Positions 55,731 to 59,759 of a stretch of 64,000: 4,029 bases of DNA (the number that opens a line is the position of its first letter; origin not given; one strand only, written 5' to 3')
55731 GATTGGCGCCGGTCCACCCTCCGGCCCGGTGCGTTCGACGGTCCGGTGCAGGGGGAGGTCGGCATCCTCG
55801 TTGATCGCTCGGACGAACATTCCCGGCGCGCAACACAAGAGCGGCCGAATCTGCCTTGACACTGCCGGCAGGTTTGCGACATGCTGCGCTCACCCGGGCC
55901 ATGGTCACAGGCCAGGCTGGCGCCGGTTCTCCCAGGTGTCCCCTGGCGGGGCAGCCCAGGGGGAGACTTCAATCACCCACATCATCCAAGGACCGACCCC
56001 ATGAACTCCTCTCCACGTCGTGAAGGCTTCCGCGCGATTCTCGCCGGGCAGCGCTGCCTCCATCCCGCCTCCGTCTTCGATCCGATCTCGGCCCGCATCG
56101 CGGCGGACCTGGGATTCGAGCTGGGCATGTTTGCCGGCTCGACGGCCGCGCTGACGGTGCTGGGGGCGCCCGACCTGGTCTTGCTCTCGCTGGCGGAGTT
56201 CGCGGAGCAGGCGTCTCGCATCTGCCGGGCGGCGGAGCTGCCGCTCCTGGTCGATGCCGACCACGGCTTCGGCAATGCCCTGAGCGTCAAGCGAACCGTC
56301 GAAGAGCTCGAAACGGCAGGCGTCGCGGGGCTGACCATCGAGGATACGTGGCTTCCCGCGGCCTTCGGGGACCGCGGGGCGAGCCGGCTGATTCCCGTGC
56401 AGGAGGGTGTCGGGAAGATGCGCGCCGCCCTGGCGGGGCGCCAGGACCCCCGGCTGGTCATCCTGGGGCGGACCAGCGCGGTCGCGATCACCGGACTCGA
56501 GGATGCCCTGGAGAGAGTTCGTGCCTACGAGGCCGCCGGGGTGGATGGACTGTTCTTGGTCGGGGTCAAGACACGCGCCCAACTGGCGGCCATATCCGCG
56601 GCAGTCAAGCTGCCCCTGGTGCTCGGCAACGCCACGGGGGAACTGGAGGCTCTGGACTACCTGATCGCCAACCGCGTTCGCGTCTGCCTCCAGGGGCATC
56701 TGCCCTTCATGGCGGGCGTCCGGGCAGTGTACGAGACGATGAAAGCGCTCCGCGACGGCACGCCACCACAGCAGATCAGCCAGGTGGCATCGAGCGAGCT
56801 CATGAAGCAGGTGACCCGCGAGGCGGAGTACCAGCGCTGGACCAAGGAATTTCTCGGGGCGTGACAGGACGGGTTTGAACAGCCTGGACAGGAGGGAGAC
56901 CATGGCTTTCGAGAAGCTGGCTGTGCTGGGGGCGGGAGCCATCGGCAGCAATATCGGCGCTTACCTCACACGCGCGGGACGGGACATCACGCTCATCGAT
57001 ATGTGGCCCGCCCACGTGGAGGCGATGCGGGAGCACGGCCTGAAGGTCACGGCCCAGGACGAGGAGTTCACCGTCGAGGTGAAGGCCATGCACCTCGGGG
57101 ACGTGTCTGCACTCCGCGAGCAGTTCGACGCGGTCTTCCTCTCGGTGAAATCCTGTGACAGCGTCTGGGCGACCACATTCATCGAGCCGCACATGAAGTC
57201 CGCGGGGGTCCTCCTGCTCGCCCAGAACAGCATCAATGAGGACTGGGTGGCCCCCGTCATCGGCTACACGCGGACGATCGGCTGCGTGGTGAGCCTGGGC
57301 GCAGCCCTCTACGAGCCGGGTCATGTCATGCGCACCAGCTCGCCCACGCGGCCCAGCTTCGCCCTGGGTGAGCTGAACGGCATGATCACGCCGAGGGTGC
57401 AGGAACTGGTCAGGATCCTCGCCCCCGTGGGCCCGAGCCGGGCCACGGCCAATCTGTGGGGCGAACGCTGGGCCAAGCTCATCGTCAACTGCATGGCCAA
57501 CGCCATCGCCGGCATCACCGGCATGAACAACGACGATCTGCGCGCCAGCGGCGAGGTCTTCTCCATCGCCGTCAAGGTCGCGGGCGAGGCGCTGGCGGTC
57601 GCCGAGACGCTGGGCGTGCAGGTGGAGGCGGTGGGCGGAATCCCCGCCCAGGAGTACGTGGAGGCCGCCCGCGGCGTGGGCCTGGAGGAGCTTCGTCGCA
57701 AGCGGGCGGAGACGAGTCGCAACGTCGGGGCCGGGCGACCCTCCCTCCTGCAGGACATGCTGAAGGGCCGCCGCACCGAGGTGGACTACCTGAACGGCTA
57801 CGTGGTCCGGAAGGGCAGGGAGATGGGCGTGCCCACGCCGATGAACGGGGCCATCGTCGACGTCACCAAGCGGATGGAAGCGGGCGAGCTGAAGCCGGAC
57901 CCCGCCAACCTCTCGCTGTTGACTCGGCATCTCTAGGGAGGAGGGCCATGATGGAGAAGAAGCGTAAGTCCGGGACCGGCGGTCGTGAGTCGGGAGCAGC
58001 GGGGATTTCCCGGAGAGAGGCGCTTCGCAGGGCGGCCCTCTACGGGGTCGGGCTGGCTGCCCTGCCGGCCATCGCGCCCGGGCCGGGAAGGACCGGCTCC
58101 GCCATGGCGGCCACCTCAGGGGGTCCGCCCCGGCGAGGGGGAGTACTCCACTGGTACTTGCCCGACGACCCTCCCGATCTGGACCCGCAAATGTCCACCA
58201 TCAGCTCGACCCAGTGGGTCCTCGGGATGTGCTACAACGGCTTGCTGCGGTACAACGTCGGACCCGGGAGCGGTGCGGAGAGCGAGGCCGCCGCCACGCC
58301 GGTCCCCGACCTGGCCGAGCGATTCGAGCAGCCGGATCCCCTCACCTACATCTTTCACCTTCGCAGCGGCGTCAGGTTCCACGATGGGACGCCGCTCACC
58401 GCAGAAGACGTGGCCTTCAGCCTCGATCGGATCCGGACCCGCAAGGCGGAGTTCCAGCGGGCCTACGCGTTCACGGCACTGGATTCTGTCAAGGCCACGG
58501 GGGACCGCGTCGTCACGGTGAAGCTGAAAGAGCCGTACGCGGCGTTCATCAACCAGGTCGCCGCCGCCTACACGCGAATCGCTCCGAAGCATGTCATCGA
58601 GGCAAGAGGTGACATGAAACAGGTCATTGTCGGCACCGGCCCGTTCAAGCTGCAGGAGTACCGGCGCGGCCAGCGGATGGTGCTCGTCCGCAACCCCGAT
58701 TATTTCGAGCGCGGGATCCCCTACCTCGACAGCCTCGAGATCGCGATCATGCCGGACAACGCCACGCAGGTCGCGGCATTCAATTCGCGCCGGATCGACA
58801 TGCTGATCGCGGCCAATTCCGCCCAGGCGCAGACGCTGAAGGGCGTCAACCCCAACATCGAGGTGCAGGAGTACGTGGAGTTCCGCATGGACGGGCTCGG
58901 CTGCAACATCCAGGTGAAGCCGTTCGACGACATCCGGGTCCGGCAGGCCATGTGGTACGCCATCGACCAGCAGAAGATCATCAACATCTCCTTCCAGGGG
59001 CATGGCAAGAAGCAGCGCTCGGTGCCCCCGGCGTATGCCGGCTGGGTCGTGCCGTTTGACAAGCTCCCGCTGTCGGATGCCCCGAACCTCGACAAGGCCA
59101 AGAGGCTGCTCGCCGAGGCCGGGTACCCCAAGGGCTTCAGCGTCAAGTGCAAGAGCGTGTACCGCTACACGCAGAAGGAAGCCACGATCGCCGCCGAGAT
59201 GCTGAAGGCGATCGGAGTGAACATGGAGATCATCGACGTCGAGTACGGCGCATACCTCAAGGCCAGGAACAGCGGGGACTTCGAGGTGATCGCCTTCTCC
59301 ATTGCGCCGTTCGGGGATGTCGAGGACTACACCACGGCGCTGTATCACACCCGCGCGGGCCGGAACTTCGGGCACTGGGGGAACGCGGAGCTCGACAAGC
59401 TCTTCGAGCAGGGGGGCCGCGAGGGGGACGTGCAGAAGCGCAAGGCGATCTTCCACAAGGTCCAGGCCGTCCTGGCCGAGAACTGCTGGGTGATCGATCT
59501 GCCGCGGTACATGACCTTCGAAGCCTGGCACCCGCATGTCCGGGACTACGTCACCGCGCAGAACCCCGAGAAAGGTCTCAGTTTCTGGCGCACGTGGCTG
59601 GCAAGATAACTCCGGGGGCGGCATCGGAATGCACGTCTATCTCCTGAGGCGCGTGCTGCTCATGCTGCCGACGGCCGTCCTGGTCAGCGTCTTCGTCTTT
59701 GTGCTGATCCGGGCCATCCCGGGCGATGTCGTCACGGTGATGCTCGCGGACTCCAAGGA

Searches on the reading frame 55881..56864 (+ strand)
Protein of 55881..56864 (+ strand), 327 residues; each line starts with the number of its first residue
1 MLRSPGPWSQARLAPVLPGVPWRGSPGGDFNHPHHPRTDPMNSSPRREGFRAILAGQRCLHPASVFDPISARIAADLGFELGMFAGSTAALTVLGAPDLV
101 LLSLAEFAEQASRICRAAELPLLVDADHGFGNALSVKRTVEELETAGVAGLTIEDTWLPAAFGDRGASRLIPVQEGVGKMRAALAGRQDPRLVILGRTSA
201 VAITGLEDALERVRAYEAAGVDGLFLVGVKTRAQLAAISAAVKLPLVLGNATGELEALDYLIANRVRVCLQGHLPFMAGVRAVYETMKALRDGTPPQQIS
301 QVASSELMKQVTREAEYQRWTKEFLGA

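Call 7: search_protein_families(library=pfam, proteins=[window:55881-56864:+], max_evalue=0.00001)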
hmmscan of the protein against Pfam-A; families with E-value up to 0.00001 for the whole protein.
window:55881-56864:+ (327 aa): 1 family
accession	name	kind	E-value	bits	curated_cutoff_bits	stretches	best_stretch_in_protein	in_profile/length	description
PF13714.12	PEP_mutase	-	1.3e-37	130.2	31.5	1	50-290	1-239/240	Phosphoenolpyruvate phosphomutase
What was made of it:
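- A PEP-mutase-superfamily gene lies at 55881-56864 (call 7).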

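Call 18: search_protein_families(library=ncbifam, proteins=[window:55881-56864:+], max_evalue=1e-10)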
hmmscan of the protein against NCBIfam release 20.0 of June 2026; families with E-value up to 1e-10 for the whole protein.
window:55881-56864:+ (327 aa): 5 families
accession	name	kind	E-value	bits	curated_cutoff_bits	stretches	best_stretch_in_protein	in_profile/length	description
TIGR02317.1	prpB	equivalog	1.8e-44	152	354.4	1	48-252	3-205/285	methylisocitrate lyase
NF008455.0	PRK11320.1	equivalog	6.2e-42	143.8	353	1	48-303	9-268/295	methylisocitrate lyase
TIGR02319.1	CPEP_Pphonmut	equivalog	2.6e-32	112.2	420.05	1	49-247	7-205/294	carboxyvinyl-carboxyphosphonate phosphorylmutase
TIGR02320.1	PEP_mutase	equivalog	2e-25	89.3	319.55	1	51-228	2-189/284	phosphoenolpyruvate mutase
TIGR02321.1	Pphn_pyruv_hyd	equivalog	2.3e-25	89.3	374.4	1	49-293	6-256/290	phosphonopyruvate hydrolase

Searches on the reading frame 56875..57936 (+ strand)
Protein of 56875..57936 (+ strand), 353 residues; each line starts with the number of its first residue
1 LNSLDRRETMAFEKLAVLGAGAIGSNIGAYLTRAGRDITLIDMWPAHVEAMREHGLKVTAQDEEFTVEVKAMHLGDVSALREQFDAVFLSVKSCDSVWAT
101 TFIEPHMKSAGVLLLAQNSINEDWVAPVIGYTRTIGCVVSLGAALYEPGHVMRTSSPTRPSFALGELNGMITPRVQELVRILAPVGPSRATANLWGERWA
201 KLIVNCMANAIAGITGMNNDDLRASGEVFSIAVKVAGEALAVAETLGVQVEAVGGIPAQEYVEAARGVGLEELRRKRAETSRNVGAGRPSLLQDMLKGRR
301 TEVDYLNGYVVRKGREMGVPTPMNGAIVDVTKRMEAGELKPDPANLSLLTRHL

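Call 7: search_protein_families(library=pfam, proteins=[window:56875-57936:+], max_evalue=0.00001)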
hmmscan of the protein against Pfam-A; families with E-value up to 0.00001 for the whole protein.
window:56875-57936:+ (353 aa): 2 families
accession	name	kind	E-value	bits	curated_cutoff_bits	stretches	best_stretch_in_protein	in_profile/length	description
PF08546.17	ApbA_C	-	1.7e-29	103.2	22.7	1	193-335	1-125/125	Ketopantoate reductase PanE/ApbA C terminal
PF02558.23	ApbA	-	9.7e-25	87.4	22.2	1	16-155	2-139/150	Ketopantoate reductase PanE/ApbA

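Call 18: search_protein_families(library=ncbifam, proteins=[window:56875-57936:+], max_evalue=1e-10)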
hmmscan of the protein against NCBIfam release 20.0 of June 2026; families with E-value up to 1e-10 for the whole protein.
window:56875-57936:+ (353 aa): 13 families
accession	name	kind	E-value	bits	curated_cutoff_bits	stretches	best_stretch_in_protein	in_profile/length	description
TIGR00745.1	apbA_panE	subfamily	1.3e-53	182.2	141.35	1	14-336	1-303/305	2-dehydropantoate 2-reductase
NF005089.0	PRK06522.1-4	subfamily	7.6e-43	147.1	223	2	126-334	131-317/326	2-dehydropantoate 2-reductase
NF005088.0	PRK06522.1-2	subfamily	1.1e-39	136.4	371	1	14-331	2-298/308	2-dehydropantoate 2-reductase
NF005092.1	PRK06522.2-3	equivalog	3.9e-38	131.3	500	1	14-335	2-295/296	2-dehydropantoate 2-reductase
NF005091.0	PRK06522.2-2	equivalog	7.2e-37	127.2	252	1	14-336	3-298/302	2-dehydropantoate 2-reductase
NF006083.0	PRK08229.1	equivalog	1.9e-28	99.4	371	1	14-341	4-323/341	2-dehydropantoate 2-reductase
NF005094.0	PRK06522.2-5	equivalog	4e-23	82.2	382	1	15-325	3-292/307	2-dehydropantoate 2-reductase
NF009543.0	PRK12921.1-5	equivalog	6.1e-21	74.9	339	1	14-333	2-301/305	oxidoreductase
NF005087.0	PRK06522.1-1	equivalog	2.2e-20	73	351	1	14-336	2-290/296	2-dehydropantoate 2-reductase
NF004311.0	PRK05708.1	equivalog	4.6e-19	68.4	378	1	15-327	5-289/305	putative 2-dehydropantoate 2-reductase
NF004887.0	PRK06249.1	equivalog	2.6e-18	66.3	360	1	13-251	6-246/316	putative 2-dehydropantoate 2-reductase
NF005093.0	PRK06522.2-4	equivalog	4e-16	59.3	308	0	14-223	5-207/304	2-dehydropantoate 2-reductase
NF009541.0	PRK12921.1-1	equivalog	5.7e-15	55.3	338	1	12-329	5-287/297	oxidoreductase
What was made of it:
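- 56875..57936 (+): PanE/ApbA-family 2-oxoacid reductase; it directly follows Amidohydro_2 in the 95% relative. TIGR00745 182.2 bits, above its 141.35 cut-off (call 18).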

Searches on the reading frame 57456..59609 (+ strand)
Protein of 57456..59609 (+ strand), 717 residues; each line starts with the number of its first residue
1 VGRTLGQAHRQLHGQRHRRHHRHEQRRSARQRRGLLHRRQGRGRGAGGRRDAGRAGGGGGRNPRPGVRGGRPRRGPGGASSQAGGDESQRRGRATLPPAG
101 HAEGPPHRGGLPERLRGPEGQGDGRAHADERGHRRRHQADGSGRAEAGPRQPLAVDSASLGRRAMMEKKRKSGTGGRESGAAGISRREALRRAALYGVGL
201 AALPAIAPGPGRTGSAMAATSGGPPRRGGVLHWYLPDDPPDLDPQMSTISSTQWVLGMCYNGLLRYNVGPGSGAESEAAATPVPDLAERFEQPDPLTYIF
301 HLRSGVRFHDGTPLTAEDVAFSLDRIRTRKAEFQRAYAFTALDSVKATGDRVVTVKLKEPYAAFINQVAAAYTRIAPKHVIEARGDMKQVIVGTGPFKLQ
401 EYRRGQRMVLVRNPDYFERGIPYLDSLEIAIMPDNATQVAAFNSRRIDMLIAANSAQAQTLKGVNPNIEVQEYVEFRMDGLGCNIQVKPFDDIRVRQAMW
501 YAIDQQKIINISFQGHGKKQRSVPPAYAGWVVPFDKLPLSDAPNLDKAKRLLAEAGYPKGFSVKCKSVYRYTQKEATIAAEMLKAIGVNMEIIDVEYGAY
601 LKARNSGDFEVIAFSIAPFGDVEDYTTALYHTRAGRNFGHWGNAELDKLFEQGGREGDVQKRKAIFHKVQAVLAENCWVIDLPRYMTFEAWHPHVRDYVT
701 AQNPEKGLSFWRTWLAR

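Call 7: search_protein_families(library=pfam, proteins=[window:57456-59609:+], max_evalue=0.00001)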
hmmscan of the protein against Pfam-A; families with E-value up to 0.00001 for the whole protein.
window:57456-59609:+ (717 aa): 1 family
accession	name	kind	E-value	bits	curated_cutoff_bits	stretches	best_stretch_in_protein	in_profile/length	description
PF00496.27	SBP_bac_5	-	8.3e-85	285.5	32.4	1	281-633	1-364/368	Bacterial extracellular solute-binding proteins, family 5 Middle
